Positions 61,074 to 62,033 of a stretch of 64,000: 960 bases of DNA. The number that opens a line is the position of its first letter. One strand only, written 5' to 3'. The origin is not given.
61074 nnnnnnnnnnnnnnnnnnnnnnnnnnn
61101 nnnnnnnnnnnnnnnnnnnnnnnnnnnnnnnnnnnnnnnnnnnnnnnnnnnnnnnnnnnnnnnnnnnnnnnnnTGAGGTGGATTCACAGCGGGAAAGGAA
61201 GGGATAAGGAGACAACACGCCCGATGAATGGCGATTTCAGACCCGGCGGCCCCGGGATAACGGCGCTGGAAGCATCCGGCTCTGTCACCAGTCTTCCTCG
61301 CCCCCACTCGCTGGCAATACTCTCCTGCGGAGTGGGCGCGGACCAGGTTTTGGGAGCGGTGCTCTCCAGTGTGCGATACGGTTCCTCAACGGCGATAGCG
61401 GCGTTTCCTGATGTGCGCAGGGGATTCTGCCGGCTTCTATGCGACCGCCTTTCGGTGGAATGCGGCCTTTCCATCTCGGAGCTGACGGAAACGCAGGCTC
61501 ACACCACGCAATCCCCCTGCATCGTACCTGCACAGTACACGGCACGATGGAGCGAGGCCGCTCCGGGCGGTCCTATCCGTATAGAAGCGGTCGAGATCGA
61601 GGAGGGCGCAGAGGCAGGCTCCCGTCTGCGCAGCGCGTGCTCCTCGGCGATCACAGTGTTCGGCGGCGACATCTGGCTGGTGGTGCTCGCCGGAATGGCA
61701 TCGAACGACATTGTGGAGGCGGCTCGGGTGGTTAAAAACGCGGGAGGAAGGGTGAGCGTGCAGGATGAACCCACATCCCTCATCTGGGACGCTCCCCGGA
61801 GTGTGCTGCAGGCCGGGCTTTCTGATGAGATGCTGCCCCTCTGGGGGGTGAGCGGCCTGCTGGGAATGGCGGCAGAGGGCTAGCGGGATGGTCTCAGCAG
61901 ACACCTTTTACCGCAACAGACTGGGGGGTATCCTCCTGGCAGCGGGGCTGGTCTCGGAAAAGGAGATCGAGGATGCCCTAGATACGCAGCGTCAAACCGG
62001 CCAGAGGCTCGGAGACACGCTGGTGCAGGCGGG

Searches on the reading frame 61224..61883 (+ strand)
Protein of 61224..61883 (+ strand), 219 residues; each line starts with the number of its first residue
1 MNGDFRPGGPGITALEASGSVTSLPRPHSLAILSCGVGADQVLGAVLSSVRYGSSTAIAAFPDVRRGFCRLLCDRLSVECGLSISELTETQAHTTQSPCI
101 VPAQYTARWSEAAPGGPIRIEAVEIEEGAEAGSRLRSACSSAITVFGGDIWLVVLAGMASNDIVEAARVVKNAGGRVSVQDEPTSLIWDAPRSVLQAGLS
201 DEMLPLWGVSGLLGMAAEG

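Call 68: search_protein_families(library=pfam, proteins=[window:61224-61883:+])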
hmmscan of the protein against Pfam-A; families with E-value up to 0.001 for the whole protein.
window:61224-61883:+ (219 aa): 1 family
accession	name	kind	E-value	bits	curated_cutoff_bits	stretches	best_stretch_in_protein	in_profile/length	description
PF01339.22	CheB_methylest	-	1.4e-14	54.7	24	1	35-208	5-169/174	CheB methylesterase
